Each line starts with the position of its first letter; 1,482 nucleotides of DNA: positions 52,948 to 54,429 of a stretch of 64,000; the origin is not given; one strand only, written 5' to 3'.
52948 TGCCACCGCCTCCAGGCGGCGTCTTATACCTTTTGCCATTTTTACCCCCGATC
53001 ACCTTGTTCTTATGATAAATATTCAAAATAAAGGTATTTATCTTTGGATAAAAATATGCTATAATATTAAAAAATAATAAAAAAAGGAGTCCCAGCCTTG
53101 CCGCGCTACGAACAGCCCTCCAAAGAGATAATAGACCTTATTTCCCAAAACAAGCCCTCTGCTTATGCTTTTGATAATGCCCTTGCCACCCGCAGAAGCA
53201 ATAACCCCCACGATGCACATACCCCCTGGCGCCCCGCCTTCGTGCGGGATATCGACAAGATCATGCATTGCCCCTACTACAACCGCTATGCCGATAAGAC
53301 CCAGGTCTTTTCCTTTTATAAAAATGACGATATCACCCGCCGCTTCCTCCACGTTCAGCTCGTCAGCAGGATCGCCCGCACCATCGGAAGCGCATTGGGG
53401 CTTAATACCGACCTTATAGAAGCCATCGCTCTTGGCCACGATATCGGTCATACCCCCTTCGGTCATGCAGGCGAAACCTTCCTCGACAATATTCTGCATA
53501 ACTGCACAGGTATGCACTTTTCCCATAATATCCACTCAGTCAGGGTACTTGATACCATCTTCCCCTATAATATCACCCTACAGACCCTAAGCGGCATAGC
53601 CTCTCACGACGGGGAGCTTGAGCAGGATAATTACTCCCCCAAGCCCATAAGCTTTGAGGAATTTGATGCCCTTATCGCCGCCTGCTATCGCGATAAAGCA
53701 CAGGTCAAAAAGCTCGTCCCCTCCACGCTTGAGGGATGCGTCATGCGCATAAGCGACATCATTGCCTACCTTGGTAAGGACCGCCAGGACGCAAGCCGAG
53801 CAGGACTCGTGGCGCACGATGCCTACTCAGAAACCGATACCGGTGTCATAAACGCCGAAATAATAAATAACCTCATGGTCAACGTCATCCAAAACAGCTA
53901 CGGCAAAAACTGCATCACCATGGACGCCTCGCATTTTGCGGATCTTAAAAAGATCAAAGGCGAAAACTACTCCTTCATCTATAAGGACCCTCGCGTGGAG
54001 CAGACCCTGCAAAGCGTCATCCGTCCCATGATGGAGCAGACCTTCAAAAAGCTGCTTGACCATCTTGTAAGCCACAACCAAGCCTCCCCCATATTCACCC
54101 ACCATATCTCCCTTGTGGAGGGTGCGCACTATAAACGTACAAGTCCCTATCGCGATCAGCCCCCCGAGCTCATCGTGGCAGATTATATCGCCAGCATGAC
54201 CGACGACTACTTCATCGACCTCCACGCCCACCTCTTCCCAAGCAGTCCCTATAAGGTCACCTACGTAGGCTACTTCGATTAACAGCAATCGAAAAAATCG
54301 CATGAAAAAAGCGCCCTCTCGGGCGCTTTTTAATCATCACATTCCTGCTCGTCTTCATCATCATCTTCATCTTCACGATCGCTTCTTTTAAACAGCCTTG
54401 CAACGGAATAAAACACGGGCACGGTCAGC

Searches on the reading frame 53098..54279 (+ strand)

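Call 60: search_protein_families(library=padloc, proteins=[window:53098-54279:+], max_evalue=1e-8)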
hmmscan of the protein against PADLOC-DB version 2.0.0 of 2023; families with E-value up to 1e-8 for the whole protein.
window:53098-54279:+ (394 aa): 1 family
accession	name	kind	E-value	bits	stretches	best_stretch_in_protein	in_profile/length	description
PDLC02374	dGTPase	-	2.7e-47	160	1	26-383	23-374/395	-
